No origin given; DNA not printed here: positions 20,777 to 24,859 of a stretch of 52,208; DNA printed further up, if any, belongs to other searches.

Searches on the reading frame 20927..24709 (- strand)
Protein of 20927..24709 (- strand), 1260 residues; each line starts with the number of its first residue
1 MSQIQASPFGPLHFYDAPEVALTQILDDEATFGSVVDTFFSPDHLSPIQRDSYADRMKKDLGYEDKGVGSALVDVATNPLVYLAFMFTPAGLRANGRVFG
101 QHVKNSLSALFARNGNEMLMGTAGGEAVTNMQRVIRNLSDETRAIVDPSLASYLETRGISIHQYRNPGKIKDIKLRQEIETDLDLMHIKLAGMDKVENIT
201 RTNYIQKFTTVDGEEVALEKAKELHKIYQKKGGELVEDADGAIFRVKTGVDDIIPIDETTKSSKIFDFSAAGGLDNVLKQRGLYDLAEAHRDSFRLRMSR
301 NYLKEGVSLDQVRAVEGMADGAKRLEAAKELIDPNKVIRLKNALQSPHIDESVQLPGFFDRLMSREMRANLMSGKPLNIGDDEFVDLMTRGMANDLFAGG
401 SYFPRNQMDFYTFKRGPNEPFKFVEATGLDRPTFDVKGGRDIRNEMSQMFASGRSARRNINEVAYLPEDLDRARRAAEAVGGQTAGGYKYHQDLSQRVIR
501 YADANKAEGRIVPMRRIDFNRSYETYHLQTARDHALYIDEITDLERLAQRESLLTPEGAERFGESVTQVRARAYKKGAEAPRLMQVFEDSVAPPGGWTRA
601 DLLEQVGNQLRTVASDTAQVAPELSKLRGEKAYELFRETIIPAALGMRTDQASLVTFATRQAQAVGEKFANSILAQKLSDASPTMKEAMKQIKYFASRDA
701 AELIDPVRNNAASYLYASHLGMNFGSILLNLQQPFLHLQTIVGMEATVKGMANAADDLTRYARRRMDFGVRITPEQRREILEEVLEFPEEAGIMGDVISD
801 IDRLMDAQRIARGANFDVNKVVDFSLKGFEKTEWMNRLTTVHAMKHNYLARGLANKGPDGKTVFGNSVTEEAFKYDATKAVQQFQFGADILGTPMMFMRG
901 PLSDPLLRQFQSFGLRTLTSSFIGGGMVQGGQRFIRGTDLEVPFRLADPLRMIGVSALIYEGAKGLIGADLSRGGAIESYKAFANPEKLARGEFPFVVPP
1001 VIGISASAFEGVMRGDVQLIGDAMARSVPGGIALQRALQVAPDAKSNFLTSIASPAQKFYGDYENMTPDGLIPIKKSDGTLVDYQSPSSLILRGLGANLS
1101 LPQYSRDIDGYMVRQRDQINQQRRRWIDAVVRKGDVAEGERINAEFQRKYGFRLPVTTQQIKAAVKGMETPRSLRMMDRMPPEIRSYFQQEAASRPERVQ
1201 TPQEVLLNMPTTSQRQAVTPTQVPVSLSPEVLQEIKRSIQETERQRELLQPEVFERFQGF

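Call 10: search_dna_similar(query=window:20927-24709:-, collection=phages, mode=protein, max_rows=25)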
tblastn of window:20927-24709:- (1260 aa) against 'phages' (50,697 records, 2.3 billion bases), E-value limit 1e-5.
No match.

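Call 11: search_protein_families(library=phrogs, proteins=[window:20927-24709:-], max_evalue=0.00001)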
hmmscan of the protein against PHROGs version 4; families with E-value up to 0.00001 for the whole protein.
window:20927-24709:- (1260 aa): 0 families

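Call 17: find_related_loci(query=window:20927-24709:-, collection=viral_contigs, flank=6000)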
Query window:20927-24709:- (1260 aa) in viral_contigs; peptide patterns used: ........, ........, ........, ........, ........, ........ (x = any residue, [..] = any of these).
6 stretches matched a pattern; 5 encode a relative of the query (tblastn E <= 1e-3); 4 distinct loci.
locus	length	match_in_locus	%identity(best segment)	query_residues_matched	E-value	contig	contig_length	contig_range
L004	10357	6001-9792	76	1-1260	0e+0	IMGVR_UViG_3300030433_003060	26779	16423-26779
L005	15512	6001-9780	98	1-1260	0e+0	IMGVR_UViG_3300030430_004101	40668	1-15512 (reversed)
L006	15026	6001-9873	29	4-1252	3e-62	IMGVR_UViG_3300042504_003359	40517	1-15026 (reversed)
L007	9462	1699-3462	29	632-1252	3e-62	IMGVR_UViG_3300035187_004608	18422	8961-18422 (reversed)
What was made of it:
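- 20927..24709 (-): Upstream neighbour: 1260-aa protein of unknown function. The 'virion protein' label is unverified. Relatives are L005 at 98%, L004 at 76% and L006/L007 at 29% identity (call 17).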

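Call 42: search_protein_families(library=pfam, proteins=[window:20927-24709:-], max_evalue=0.1)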
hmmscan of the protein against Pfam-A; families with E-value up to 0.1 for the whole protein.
window:20927-24709:- (1260 aa): 0 families

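Call 113: search_protein_families(library=padloc, proteins=[window:20927-24709:-], max_evalue=0.01)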
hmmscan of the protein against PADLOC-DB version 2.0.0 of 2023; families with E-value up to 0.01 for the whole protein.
window:20927-24709:- (1260 aa): 0 families
